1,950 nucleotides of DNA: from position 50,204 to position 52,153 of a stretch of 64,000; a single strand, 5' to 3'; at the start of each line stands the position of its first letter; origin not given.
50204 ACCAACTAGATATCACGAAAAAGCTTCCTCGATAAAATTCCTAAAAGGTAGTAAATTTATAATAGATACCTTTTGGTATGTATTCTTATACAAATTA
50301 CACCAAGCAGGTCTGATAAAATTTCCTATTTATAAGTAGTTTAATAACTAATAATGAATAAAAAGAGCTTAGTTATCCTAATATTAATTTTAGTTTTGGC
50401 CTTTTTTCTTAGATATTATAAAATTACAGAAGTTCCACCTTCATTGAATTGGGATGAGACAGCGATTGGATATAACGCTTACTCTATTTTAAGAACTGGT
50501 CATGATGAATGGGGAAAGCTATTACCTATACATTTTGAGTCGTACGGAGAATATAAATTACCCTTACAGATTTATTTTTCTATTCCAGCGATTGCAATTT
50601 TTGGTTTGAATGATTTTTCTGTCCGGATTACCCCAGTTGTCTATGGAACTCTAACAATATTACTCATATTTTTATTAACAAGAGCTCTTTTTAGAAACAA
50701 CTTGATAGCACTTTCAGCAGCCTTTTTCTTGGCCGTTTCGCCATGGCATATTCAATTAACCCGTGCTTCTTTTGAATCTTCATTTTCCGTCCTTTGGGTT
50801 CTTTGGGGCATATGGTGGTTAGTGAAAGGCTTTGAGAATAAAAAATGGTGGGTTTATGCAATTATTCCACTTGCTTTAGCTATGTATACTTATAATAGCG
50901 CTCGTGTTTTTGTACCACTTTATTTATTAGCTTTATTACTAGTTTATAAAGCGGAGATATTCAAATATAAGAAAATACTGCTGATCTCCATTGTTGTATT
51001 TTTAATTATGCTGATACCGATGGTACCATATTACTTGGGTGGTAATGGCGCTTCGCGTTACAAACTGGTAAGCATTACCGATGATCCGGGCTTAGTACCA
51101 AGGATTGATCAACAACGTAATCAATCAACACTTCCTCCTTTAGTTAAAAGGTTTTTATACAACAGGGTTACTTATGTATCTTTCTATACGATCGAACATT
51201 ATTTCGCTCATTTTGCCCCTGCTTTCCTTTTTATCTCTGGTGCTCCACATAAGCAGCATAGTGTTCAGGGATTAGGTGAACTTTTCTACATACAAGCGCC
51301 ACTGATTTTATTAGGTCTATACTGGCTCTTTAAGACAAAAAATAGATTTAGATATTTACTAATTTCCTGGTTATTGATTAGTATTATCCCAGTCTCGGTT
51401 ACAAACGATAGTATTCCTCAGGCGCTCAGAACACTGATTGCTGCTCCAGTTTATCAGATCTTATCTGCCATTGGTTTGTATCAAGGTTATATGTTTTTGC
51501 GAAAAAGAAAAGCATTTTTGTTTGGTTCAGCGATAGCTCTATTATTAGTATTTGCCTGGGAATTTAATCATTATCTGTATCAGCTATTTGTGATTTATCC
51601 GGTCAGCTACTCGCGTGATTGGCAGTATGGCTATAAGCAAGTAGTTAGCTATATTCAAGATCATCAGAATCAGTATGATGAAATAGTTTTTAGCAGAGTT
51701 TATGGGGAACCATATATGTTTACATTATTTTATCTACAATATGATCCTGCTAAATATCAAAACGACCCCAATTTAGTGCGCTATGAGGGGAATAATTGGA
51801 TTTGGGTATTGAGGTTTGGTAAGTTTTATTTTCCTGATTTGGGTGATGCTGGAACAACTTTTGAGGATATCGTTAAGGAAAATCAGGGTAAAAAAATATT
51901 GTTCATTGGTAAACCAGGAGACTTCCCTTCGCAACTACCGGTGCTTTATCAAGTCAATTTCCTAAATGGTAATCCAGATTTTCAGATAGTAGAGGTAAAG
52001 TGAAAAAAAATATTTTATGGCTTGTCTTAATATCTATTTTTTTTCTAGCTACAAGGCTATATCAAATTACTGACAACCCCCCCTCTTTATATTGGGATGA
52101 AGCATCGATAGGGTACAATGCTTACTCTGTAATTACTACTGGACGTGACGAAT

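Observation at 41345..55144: Five ArnT/PMT-like (family A) paralogs, three in direct tandem, each flanked by GT2 donor synthases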

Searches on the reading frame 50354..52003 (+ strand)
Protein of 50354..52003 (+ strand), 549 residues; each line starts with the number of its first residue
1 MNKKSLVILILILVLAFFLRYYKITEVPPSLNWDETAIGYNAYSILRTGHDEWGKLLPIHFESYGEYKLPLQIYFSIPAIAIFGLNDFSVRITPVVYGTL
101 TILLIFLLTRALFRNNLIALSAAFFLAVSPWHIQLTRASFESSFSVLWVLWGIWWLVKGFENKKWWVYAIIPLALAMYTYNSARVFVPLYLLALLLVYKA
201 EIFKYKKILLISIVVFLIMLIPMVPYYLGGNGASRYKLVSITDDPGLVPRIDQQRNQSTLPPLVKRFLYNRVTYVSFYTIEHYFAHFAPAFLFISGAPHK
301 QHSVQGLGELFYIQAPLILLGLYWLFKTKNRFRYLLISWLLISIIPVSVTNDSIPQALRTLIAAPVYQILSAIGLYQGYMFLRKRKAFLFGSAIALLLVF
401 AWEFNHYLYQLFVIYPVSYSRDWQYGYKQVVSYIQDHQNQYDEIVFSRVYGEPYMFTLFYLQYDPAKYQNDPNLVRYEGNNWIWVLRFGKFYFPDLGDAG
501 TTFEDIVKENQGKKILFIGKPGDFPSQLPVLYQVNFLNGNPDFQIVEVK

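Call 5: search_protein_families(library=pfam, proteins=[window:50354-52003:+], max_evalue=0.01)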
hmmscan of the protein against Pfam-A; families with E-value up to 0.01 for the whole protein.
window:50354-52003:+ (549 aa): 2 families
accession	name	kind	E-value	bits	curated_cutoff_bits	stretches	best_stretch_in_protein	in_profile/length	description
PF13231.12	PMT_2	-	5.5e-13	49.9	26.1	1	79-225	13-159/160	Dolichyl-phosphate-mannose-protein mannosyltransferase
PF02366.24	PMT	-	4.1e-06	27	22.7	1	11-224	2-231/245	Dolichyl-phosphate-mannose-protein mannosyltransferase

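Call 8: search_protein_families(library=ncbifam, proteins=[window:50354-52003:+], max_evalue=0.01)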
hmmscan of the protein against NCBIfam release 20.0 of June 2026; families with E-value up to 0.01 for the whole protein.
window:50354-52003:+ (549 aa): 2 families
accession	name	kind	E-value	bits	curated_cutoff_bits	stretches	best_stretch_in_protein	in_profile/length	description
TIGR03663.1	TIGR03663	subfamily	2e-10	40.3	126.25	1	8-355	3-318/435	flippase activity-associated protein Agl23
NF009784.2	PRK13279.1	equivalog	0.0015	17.2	567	1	80-227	73-223/539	lipid IV(A) 4-amino-4-deoxy-L-arabinosyltransferase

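Call 10: search_solved_structures(query=window:50354-52003:+, max_evalue=1, show_alignments=2)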
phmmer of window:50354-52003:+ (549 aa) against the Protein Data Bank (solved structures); distinct sequences matched with E-value up to 1: 0.

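Call 12: find_homologous_proteins(query=window:50354-52003:+, max_evalue=0.00001)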
Query window:50354-52003:+ (549 aa): 1644 proteins with E <= 0.00001 among 8000 candidates; the best 120 are listed.
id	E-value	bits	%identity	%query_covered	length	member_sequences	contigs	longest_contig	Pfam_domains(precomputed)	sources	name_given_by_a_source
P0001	0.0e+0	1238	100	100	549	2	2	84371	PF02366.25,PF13231.13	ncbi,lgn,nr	ncbi:glycosyltransferase family 39 protein [Patescibacteria group bacterium]|nr:glycosyltransferase 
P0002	5.2e-245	833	65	100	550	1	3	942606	PF02366.25,PF13231.13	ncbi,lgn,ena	-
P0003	4.7e-243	826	63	100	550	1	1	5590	PF02366.25,PF13231.13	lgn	-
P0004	4.5e-242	823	63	100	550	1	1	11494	PF02366.25,PF13231.13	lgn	-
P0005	7.6e-237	806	63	100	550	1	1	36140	PF02366.25,PF13231.13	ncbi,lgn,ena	-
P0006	2.3e-236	804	62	100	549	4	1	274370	PF02366.25,PF13231.13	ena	-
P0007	9.6e-236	802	62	99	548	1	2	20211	PF02366.25,PF13231.13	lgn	-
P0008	1.2e-234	798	62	100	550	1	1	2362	PF02366.25,PF13231.13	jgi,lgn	jgi:4-amino-4-deoxy-L-arabinose transferase-like glycosyltransferase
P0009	2.8e-234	797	61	100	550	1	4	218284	PF02366.25,PF13231.13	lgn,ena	-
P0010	4.0e-234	797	63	99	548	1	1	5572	PF02366.25,PF13231.13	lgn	-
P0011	1.7e-233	795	62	100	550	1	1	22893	PF02366.25,PF13231.13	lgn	-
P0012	2.3e-233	794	63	99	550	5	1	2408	PF02366.25,PF13231.13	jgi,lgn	-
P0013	2.7e-233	794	61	100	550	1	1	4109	PF02366.25,PF13231.13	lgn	-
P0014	4.0e-233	793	61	97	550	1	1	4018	PF02366.25,PF13231.13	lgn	-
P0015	1.4e-232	792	62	99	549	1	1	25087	PF02366.25,PF13231.13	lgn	-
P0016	1.4e-232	792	61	100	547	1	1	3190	PF02366.25,PF13231.13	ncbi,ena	-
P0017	2.0e-232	791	61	100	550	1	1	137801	PF02366.25,PF13231.13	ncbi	-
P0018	2.8e-232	791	61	100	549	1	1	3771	PF02366.25,PF13231.13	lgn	-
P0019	3.8e-232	790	63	100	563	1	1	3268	PF02366.25,PF13231.13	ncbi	-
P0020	3.9e-232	790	61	100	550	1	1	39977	PF02366.25,PF13231.13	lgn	-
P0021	1.5e-231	788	60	97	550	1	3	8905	PF02366.25,PF13231.13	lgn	-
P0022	2.3e-231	788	61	100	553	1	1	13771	PF02366.25,PF13231.13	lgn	-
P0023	2.8e-231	787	61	99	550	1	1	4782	PF02366.25,PF13231.13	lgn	-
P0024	3.1e-231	787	62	98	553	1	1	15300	PF02366.25,PF13231.13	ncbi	-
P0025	3.2e-231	787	61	100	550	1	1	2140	PF02366.25,PF13231.13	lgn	-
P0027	4.9e-231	786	62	98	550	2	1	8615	PF02366.25,PF13231.13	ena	-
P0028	5.1e-231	786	60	100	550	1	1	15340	PF02366.25,PF13231.13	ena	-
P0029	5.7e-231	786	62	100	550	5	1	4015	PF02366.25,PF13231.13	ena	-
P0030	1.4e-230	785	61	99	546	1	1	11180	PF02366.25,PF13231.13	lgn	-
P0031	3.1e-230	784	61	100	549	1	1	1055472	PF02366.25,PF13231.13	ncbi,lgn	-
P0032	3.1e-230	784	61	100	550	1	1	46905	PF02366.25,PF13231.13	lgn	-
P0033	3.4e-230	784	61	99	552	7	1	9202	PF02366.25,PF13231.13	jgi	jgi:4-amino-4-deoxy-L-arabinose transferase-like glycosyltransferase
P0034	6.1e-230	783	59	100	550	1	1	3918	PF02366.25,PF13231.13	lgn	-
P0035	8.9e-230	782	60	100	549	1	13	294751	PF02366.25,PF13231.13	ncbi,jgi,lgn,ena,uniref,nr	ncbi:MAG: hypothetical protein US31_C0004G0039 [Berkelbacteria bacterium GW2011_GWA1_36_9]|uniref:Gl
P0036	1.0e-229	782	61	99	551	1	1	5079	PF02366.25,PF13231.13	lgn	-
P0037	1.1e-229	782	62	98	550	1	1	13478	PF02366.25,PF13231.13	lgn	-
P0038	1.3e-229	782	62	99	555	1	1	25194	PF02366.25,PF13231.13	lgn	-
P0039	2.1e-229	781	61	100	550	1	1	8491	PF02366.25,PF13231.13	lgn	-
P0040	2.3e-229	781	61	100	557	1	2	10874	PF02366.25,PF13231.13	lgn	-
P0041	2.5e-229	781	60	100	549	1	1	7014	PF02366.25,PF13231.13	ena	-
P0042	2.5e-229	781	61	100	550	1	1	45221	PF02366.25,PF13231.13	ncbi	ncbi:MAG: glycosyltransferase family 39 protein [Candidatus Daviesbacteria bacterium]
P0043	3.9e-229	780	61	100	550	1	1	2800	PF02366.25,PF13231.13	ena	-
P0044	5.1e-229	780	62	97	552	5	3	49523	PF02366.25,PF13231.13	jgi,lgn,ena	-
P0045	6.2e-229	780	60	99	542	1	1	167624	PF02366.25,PF13231.13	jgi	-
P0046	7.3e-229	779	61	100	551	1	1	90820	PF02366.25,PF13231.13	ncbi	-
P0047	7.4e-229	779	61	100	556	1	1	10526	PF13231.13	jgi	jgi:4-amino-4-deoxy-L-arabinose transferase-like glycosyltransferase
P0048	1.4e-228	778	61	100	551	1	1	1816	PF02366.25,PF13231.13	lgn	-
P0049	1.5e-228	778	61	100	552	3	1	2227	PF02366.25,PF13231.13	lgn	-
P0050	2.6e-228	777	61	100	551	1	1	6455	PF02366.25,PF13231.13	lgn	-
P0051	2.8e-228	777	62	98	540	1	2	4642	PF13231.13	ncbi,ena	-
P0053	2.9e-228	777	62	96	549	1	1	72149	PF02366.25,PF13231.13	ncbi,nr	ncbi:MAG: glycosyltransferase family 39 protein [Candidatus Daviesbacteria bacterium]|nr:glycosyltra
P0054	3.4e-228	777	61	100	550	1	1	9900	PF02366.25,PF13231.13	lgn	-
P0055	3.6e-228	777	60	100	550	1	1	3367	PF02366.25,PF13231.13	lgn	-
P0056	4.3e-228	777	62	97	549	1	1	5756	PF02366.25,PF13231.13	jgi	jgi:4-amino-4-deoxy-L-arabinose transferase-like glycosyltransferase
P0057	7.1e-228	776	60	100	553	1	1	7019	PF02366.25,PF13231.13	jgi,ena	-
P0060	1.4e-227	775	61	100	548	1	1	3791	PF02366.25,PF13231.13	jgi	jgi:4-amino-4-deoxy-L-arabinose transferase-like glycosyltransferase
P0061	1.4e-227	775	60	97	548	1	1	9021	PF02366.25,PF13231.13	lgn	-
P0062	1.6e-227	775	59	100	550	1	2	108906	PF02366.25,PF13231.13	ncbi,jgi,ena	-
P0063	2.1e-227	775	59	100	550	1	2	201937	PF02366.25,PF13231.13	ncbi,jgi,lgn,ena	-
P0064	2.1e-227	774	59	100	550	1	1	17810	PF02366.25,PF13231.13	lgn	-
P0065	3.4e-227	774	62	99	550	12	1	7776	PF02366.25,PF13231.13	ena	-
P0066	4.3e-227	773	59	100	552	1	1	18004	PF02366.25,PF13231.13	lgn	-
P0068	4.8e-227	773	60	99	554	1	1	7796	PF02366.25,PF13231.13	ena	-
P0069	5.8e-227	773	60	99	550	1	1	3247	PF02366.25,PF13231.13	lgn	-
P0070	6.4e-227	773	60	96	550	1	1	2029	PF02366.25,PF13231.13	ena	-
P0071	7.1e-227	773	60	100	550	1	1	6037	PF02366.25,PF13231.13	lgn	-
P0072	8.1e-227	773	59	100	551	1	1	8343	PF02366.25,PF13231.13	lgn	-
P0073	1.1e-226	772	60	99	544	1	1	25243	PF02366.25,PF13231.13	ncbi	-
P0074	1.1e-226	772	64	99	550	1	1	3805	PF02366.25,PF13231.13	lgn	-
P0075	2.0e-226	771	61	99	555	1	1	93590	PF02366.25,PF13231.13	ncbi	-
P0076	3.5e-226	770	59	99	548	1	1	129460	PF02366.25,PF13231.13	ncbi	-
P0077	4.2e-226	770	59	100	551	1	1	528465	PF02366.25,PF13231.13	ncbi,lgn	-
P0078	4.7e-226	770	60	99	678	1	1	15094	PF02366.25,PF13231.13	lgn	-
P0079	5.7e-226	770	61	97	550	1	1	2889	PF02366.25,PF13231.13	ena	-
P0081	7.5e-226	769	58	100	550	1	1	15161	PF02366.25,PF13231.13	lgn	-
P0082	9.5e-226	769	60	97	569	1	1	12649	PF13231.13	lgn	-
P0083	1.4e-225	768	60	97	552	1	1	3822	PF02366.25,PF13231.13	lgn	-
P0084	1.5e-225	768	59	100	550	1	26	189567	PF02366.25,PF13231.13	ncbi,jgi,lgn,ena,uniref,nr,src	ncbi:hypothetical protein A3C32_04460 [Candidatus Daviesbacteria bacterium RIFCSPHIGHO2_02_FULL_41_1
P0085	1.9e-225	768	59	100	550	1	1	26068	PF02366.25,PF13231.13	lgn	-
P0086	2.0e-225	768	60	99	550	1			PF02366.25,PF13231.13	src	-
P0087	2.0e-225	768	61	97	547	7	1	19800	PF02366.25,PF13231.13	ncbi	-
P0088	2.3e-225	768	59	100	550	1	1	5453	PF02366.25,PF13231.13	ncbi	-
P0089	2.4e-225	768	60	100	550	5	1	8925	PF02366.25,PF13231.13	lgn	-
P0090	2.7e-225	767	60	100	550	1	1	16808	PF02366.25,PF13231.13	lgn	-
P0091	3.5e-225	767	60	99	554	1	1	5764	PF02366.25,PF13231.13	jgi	jgi:4-amino-4-deoxy-L-arabinose transferase-like glycosyltransferase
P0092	3.6e-225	767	59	99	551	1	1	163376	PF02366.25,PF13231.13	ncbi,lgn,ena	-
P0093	3.9e-225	767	61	96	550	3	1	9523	PF02366.25,PF13231.13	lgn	-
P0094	4.1e-225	767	62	99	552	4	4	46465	PF02366.25,PF13231.13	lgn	-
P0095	4.7e-225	767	61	100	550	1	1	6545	PF02366.25,PF13231.13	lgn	-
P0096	4.8e-225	767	60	100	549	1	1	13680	PF02366.25,PF13231.13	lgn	-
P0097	5.8e-225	766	60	100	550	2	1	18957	PF13231.13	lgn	-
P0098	6.1e-225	766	61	100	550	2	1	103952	PF02366.25,PF13231.13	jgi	-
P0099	6.2e-225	766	60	100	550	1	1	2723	PF02366.25,PF13231.13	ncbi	-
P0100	6.5e-225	766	59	99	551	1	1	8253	PF02366.25,PF13231.13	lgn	-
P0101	1.2e-224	765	61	97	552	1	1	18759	PF02366.25,PF13231.13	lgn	-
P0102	1.2e-224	765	61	100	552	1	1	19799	PF13231.13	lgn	-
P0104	1.3e-224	765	60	99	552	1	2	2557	PF02366.25,PF13231.13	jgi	jgi:4-amino-4-deoxy-L-arabinose transferase-like glycosyltransferase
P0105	1.4e-224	765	62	99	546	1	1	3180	PF02366.25,PF13231.13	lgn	-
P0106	1.5e-224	765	59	100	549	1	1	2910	PF02366.25,PF13231.13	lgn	-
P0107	1.6e-224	765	61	98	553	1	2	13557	PF02366.25,PF13231.13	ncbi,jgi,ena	-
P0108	1.7e-224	765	60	100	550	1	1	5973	PF02366.25,PF13231.13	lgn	-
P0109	2.1e-224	765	59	100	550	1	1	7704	PF02366.25,PF13231.13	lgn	-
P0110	2.3e-224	764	59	100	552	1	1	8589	PF02366.25,PF13231.13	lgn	-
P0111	2.3e-224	764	59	97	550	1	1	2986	PF02366.25,PF13231.13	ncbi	-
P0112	2.4e-224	764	60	99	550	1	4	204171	PF02366.25,PF13231.13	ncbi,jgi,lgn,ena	-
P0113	2.5e-224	764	59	100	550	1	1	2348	PF02366.25,PF13231.13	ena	-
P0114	3.0e-224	764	61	97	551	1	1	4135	PF02366.25,PF13231.13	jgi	jgi:4-amino-4-deoxy-L-arabinose transferase-like glycosyltransferase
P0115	3.3e-224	764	61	96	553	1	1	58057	PF02366.25,PF13231.13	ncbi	-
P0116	3.5e-224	764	58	100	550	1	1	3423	PF02366.25,PF13231.13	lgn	-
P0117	4.1e-224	764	61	99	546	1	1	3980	PF02366.25,PF13231.13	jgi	jgi:4-amino-4-deoxy-L-arabinose transferase-like glycosyltransferase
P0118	4.3e-224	764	60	99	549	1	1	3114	PF02366.25,PF13231.13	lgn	-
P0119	4.5e-224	763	61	97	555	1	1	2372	PF02366.25,PF13231.13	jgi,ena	-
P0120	5.1e-224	763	59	100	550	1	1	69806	PF02366.25,PF13231.13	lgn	-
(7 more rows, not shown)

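Call 14: search_solved_structures(query=A2, max_evalue=10, show_alignments=3)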
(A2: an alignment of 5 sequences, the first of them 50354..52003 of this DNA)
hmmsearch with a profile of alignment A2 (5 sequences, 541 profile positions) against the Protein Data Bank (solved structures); distinct sequences matched with E-value up to 10: 3.
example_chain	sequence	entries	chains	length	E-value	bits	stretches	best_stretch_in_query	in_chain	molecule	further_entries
5ezm_A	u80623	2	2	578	1e-06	31.1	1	61-223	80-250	4-amino-4-deoxy-L-arabinose transferase or related glycosyltransferases of PMT family | 4-amino-4-deoxy-L-arabinose (L-Ara4N) transferase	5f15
8i9p_Lh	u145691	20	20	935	0.18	13.7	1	97-196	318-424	dolichyl-diphosphooligosaccharide--protein glycotransferase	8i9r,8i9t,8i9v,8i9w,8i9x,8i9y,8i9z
7eu3_E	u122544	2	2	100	0.23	13.4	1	307-381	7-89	NAD(P)H-quinone oxidoreductase subunit 4L, chloroplastic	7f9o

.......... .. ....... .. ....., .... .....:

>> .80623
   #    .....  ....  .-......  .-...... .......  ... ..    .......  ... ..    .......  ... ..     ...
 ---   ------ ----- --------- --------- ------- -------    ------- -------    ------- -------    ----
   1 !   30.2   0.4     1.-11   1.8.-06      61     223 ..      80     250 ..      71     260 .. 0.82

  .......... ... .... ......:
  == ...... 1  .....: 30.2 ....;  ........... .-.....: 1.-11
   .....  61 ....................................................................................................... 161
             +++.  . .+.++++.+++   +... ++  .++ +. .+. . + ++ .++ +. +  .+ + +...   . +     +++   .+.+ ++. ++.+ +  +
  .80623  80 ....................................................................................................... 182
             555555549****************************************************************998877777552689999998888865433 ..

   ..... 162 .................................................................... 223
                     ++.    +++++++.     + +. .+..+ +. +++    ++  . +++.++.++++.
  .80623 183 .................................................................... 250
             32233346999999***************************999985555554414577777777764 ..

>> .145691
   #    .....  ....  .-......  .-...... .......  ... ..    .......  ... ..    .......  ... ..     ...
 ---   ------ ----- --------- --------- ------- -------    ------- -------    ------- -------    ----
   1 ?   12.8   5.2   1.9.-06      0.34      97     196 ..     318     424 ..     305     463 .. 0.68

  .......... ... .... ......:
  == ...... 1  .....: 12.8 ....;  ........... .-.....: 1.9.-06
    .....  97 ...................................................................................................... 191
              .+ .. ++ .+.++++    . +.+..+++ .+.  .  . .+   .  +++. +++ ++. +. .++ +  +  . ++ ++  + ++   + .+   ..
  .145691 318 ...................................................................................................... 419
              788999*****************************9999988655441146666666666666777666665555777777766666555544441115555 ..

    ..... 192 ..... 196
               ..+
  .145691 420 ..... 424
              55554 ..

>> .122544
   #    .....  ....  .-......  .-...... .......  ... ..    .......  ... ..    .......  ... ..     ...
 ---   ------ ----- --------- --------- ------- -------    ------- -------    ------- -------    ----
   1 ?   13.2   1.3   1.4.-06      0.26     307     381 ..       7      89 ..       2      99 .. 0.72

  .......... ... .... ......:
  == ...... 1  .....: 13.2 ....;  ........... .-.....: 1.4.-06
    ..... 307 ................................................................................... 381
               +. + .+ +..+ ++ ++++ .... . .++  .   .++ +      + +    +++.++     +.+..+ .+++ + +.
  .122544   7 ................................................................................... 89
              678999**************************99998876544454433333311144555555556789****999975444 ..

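Call 16: find_encoding_contigs(protein=P0031, flank=10000, max_places=2)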
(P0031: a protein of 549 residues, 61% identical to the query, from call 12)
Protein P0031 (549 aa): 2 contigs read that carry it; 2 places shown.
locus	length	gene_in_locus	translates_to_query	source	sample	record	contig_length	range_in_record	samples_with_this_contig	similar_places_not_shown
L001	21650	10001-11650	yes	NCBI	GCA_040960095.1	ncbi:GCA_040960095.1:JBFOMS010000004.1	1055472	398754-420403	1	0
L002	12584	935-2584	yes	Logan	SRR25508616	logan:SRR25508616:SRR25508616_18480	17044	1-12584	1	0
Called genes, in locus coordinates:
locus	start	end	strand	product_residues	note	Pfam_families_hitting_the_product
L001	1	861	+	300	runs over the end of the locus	PF00535:Glycos_transf_2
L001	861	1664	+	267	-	PF00535:Glycos_transf_2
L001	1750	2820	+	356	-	PF00534:Glycos_transf_1, PF13692:Glyco_trans_1_4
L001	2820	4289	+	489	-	PF13231:PMT_2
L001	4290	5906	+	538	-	PF13231:PMT_2 (weak)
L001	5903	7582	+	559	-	PF02366:PMT (weak), PF13231:PMT_2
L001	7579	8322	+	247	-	PF00535:Glycos_transf_2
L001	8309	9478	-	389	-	PF09594:GT87 (weak)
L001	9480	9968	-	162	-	PF18915:DUF5667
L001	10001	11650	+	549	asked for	PF02366:PMT, PF13231:PMT_2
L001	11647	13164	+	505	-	PF13231:PMT_2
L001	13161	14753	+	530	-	PF13231:PMT_2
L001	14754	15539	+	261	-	PF00535:Glycos_transf_2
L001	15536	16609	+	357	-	PF13439:Glyco_transf_4, PF13579:Glyco_trans_4_4, PF00534:Glycos_transf_1, PF13692:Glyco_trans_1_4, PF20706:GT4-conflict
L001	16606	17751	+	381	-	PF04188:Mannosyl_trans2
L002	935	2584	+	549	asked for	PF02366:PMT, PF13231:PMT_2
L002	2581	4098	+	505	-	PF13231:PMT_2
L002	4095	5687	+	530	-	PF13231:PMT_2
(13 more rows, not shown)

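Call 18: find_encoding_contigs(protein=P0084, flank=10000, max_places=2)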
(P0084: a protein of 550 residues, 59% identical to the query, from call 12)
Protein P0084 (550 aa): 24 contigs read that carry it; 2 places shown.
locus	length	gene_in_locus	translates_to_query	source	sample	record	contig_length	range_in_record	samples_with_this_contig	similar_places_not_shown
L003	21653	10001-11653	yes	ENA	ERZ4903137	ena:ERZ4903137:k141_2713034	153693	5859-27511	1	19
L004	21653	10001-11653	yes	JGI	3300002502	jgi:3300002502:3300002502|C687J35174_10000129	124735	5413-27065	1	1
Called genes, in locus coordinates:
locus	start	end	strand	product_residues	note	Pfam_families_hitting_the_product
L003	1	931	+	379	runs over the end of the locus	PF09594:GT87 (weak)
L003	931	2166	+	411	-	PF00535:Glycos_transf_2, PF10111:Glyco_tranf_2_2 (faint), PF13641:Glyco_tranf_2_3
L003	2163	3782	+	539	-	PF13231:PMT_2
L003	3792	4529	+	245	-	PF00535:Glycos_transf_2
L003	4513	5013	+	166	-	-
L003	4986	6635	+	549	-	PF13231:PMT_2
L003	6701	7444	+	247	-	PF00535:Glycos_transf_2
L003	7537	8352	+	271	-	-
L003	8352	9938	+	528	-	PF02366:PMT, PF13231:PMT_2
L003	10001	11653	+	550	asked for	PF02366:PMT, PF13231:PMT_2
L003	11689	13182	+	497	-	PF13231:PMT_2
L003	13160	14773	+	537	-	PF02366:PMT (weak), PF13231:PMT_2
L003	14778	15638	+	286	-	PF00535:Glycos_transf_2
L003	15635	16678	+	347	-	PF13439:Glyco_transf_4, PF13579:Glyco_trans_4_4 (weak), PF00534:Glycos_transf_1, PF13692:Glyco_trans_1_4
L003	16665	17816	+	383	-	PF04188:Mannosyl_trans2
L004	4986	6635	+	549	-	PF13231:PMT_2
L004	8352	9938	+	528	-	PF02366:PMT, PF13231:PMT_2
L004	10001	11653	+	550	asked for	PF02366:PMT, PF13231:PMT_2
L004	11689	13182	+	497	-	PF13231:PMT_2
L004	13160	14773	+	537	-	PF02366:PMT (weak), PF13231:PMT_2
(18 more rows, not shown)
